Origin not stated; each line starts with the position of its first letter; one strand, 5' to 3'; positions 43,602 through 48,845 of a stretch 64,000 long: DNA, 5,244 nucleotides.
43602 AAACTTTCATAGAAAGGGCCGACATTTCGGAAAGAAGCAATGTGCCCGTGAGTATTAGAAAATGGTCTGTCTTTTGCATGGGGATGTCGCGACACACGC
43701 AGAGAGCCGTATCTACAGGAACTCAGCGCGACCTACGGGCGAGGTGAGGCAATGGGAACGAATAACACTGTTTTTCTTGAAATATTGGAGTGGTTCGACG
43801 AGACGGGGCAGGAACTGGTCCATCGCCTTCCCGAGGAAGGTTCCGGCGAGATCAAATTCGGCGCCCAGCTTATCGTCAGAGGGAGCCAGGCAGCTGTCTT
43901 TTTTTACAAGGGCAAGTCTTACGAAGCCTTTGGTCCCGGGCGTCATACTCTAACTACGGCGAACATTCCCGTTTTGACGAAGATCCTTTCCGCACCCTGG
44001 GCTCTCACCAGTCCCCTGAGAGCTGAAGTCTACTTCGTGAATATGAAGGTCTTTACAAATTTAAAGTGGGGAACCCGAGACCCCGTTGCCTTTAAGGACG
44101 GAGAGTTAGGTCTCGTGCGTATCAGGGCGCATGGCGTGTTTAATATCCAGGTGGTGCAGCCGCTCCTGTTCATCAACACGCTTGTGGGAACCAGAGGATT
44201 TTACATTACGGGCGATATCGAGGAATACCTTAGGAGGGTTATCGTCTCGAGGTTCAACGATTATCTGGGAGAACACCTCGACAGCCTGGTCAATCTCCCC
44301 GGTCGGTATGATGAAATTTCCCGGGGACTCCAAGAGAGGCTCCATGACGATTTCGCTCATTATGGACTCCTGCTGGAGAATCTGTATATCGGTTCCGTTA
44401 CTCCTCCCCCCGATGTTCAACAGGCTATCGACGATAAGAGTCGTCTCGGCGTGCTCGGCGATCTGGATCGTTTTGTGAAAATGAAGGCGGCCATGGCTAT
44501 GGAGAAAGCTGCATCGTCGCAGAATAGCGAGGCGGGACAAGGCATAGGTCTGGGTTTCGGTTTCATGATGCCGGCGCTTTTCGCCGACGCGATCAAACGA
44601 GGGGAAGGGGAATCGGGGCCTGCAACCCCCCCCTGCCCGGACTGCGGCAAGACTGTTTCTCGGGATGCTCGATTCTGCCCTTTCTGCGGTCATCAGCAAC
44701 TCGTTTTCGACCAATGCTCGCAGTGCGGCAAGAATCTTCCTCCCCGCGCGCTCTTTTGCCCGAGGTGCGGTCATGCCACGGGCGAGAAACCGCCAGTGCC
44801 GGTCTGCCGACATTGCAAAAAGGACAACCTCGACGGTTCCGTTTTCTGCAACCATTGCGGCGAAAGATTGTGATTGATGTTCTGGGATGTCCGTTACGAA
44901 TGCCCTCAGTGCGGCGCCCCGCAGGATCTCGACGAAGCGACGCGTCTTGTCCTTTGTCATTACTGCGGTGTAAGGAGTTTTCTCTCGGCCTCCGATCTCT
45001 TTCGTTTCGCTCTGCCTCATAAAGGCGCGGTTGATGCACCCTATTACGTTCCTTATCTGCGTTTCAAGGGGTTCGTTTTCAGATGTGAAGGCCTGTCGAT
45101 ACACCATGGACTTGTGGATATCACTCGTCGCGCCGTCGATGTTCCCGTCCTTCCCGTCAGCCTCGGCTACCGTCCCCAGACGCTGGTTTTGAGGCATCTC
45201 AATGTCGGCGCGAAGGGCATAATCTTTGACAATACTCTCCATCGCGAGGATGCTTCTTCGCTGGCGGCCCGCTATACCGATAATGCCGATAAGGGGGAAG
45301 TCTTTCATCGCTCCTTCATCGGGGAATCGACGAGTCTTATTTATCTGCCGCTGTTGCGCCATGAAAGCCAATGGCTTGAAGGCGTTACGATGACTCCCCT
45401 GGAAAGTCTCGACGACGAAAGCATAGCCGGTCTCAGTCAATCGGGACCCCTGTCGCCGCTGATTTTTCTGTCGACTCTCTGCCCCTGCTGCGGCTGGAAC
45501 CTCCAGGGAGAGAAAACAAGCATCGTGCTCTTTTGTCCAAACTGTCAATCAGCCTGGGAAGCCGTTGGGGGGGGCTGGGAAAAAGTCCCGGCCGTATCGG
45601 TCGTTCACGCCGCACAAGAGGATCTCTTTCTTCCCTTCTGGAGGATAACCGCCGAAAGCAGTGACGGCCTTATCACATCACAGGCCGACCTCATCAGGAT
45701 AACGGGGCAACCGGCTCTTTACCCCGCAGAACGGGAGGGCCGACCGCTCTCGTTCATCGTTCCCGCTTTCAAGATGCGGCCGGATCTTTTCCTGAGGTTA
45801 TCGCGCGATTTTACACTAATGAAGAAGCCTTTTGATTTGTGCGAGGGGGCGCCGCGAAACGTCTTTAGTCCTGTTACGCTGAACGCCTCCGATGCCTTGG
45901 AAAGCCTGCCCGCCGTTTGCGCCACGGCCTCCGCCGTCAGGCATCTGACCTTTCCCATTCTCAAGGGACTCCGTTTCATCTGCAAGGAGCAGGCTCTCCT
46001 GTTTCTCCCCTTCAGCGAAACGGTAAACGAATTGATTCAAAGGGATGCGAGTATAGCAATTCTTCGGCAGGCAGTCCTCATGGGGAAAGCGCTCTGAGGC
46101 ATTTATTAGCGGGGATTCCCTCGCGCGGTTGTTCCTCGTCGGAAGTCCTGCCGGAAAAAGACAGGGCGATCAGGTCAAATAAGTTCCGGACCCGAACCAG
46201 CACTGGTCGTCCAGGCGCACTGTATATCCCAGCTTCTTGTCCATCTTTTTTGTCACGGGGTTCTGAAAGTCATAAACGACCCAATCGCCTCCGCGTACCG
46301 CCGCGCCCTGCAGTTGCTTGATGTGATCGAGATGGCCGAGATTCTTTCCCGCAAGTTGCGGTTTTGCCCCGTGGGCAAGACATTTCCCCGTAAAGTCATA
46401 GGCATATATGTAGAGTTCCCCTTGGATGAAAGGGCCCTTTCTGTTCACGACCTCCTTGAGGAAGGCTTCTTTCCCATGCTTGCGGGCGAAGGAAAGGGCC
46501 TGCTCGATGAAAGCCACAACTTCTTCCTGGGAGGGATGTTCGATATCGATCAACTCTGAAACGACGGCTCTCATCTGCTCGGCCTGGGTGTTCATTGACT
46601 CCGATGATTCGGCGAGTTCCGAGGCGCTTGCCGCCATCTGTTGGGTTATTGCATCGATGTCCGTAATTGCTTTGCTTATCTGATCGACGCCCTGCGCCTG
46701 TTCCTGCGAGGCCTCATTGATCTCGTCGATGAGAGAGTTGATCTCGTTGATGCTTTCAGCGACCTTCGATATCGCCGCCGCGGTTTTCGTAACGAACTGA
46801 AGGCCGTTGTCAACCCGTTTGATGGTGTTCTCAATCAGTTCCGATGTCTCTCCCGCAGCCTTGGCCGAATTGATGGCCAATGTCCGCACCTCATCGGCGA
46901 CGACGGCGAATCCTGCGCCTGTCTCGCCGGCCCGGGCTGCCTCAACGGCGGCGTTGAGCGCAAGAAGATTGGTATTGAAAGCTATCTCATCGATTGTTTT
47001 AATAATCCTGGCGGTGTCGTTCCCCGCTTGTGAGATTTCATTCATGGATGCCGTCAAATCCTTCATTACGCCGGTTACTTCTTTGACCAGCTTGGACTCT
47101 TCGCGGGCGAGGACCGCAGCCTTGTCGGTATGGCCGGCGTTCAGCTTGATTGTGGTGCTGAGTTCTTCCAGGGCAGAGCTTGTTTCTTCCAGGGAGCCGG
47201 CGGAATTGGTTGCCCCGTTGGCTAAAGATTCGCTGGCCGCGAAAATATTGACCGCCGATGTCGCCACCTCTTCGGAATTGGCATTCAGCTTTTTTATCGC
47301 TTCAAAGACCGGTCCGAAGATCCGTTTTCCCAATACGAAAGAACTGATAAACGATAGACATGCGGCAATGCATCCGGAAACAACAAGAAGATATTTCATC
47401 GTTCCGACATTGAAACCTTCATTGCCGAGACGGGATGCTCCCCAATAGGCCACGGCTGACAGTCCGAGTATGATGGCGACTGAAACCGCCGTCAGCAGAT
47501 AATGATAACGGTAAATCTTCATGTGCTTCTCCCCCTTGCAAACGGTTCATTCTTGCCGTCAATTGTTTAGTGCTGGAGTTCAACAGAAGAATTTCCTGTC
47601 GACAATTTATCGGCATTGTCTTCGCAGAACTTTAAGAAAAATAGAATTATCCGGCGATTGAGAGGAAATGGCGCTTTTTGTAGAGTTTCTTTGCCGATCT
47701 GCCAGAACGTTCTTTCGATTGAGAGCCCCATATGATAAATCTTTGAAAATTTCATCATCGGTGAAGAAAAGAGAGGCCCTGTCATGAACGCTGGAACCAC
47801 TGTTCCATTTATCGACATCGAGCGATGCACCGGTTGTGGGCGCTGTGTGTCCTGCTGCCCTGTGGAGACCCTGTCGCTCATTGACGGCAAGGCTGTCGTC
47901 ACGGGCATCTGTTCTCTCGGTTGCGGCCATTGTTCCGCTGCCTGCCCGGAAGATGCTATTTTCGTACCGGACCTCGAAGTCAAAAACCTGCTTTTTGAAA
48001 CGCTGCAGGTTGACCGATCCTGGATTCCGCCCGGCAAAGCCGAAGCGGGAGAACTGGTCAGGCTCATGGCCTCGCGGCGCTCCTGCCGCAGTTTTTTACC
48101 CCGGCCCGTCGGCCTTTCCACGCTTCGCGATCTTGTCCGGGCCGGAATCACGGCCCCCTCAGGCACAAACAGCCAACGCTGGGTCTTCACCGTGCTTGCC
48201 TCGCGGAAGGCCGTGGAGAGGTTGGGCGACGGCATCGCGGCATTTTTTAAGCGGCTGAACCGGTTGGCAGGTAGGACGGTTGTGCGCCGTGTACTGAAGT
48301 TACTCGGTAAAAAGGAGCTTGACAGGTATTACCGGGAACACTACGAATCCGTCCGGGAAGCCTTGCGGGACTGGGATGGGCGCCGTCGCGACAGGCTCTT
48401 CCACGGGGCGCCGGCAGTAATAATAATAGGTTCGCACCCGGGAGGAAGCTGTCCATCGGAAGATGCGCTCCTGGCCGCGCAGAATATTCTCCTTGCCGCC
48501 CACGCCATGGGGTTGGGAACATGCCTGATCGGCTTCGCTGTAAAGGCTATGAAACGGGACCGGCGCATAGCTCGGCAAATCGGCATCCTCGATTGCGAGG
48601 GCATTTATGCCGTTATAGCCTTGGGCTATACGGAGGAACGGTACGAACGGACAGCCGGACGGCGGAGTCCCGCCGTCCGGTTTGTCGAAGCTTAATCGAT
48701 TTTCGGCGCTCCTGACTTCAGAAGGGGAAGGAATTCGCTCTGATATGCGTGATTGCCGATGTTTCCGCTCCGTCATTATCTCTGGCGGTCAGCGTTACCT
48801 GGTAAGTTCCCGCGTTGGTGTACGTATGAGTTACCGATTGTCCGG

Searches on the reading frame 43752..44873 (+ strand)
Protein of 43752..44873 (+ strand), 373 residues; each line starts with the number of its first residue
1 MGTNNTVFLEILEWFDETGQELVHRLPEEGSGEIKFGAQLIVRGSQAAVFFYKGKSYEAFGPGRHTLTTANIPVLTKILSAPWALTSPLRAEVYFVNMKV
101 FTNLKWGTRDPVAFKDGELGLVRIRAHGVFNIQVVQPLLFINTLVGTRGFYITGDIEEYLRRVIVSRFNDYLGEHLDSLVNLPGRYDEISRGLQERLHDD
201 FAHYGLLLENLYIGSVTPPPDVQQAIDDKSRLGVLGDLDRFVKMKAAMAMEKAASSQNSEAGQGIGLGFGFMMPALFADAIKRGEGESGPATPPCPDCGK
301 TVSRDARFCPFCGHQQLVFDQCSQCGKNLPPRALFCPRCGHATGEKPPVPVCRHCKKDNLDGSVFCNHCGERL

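Call 19: search_protein_families(library=pfam, proteins=[window:43752-44873:+], max_evalue=0.001)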
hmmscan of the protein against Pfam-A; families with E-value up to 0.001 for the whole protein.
window:43752-44873:+ (373 aa): 9 families
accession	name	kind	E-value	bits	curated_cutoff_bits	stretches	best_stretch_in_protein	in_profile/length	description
PF13421.11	Band_7_1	-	9e-61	205.6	24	1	24-233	2-210/211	SPFH domain-Band 7 family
PF13240.11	Zn_Ribbon_1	-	1.6e-16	60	25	3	322-341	2-21/23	zinc-ribbon domain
PF13248.11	Zn_ribbon_3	-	6.8e-13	48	27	2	294-314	4-24/26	zinc-ribbon domain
PF12773.13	DZR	-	8.7e-13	48.7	27.3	1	295-340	1-45/45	Double zinc ribbon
PF01145.31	Band_7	-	2.4e-12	47.7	23.6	1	41-231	2-160/176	SPFH domain / Band 7 family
PF17032.10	Zn_ribbon_15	-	2.2e-09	38.4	28.9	0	292-313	52-73/73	zinc-ribbon family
PF10571.15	UPF0547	-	7.5e-06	26.4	29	1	295-314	3-22/26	Uncharacterised protein family UPF0547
PF24460.1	DUF7575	-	1.1e-05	25.1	28.5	1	291-314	2-25/28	Domain of unknown function (DUF7575)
PF07191.17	Zn_ribbon_6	-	0.00011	22.5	25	0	336-373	3-39/67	Double zinc ribbon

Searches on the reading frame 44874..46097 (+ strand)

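Call 19: search_protein_families(library=pfam, proteins=[window:44874-46097:+], max_evalue=0.001)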
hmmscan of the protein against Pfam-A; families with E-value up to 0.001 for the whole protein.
window:44874-46097:+ (407 aa): 1 family
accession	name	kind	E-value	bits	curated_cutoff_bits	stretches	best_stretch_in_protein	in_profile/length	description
PF07295.17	DUF1451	-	0.00076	20.1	26.1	0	7-36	113-142/146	Zinc-ribbon containing domain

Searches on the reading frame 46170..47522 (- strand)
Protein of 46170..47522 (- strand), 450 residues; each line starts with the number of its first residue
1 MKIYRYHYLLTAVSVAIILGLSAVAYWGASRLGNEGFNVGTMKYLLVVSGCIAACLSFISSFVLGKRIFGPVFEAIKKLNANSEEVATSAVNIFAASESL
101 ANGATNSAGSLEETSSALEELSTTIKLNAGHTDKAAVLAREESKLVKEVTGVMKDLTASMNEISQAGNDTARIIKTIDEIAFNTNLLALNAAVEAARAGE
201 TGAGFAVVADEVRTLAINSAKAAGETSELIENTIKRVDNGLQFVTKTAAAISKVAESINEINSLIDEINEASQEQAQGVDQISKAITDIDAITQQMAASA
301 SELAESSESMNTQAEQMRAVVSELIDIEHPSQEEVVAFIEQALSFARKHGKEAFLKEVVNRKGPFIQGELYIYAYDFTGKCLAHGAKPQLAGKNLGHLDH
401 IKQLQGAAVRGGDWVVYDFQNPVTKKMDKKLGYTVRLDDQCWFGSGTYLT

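Call 19: search_protein_families(library=pfam, proteins=[window:46170-47522:-], max_evalue=0.001)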
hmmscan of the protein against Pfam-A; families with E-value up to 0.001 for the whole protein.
window:46170-47522:- (450 aa): 4 families
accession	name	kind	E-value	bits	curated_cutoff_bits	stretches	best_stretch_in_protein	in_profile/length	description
PF00015.26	MCPsignal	-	7.4e-43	146.8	34.6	1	143-293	8-172/172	Methyl-accepting chemotaxis protein (MCP) signalling domain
PF08269.17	dCache_2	-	1.5e-08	34.6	26.5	1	267-448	13-182/298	Cache domain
PF17200.10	sCache_2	-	5.7e-08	33.3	25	1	273-448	4-141/155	Single Cache domain 2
PF06103.16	DUF948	-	0.00083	19.9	37.2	0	212-273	17-82/89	Bacterial protein of unknown function (DUF948)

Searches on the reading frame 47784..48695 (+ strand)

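Call 19: search_protein_families(library=pfam, proteins=[window:47784-48695:+], max_evalue=0.001)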
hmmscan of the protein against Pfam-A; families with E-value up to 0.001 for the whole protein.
window:47784-48695:+ (303 aa): 11 families
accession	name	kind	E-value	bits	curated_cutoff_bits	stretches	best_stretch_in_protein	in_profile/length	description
PF00881.29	Nitroreductase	-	1.9e-26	93.7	23.5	1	96-282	2-167/167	Nitroreductase family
PF14512.11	TM1586_NiRdase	-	1.8e-09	38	27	0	229-288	85-138/215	Putative TM nitroreductase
PF00037.32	Fer4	-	1.1e-07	31.8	21.1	1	9-29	2-22/24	4Fe-4S binding domain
PF12838.12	Fer4_7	-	2.2e-07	31.7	27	0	4-28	27-51/52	4Fe-4S dicluster domain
PF12837.12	Fer4_6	-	4.1e-07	30.1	25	1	7-27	1-21/24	4Fe-4S binding domain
PF12797.12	Fer4_2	-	4.2e-06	26.8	24.5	1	7-27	2-22/22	4Fe-4S binding domain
PF13237.11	Fer4_10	-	2.2e-05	24.7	25.5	1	9-55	3-53/53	4Fe-4S dicluster domain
PF25160.1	LdpA_Fe-S-bd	-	2.3e-05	24.5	27.6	0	12-30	25-43/49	LdpA Fe-S cluster-binding domain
PF13187.11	Fer4_9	-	7.1e-05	23.2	27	1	14-59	1-52/52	4Fe-4S dicluster domain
PF14697.11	Fer4_21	-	0.00049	20.6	35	0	9-59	2-57/59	4Fe-4S dicluster domain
PF13484.11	Fer4_16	-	0.00098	20.3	30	0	46-75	4-35/66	4Fe-4S double cluster binding domain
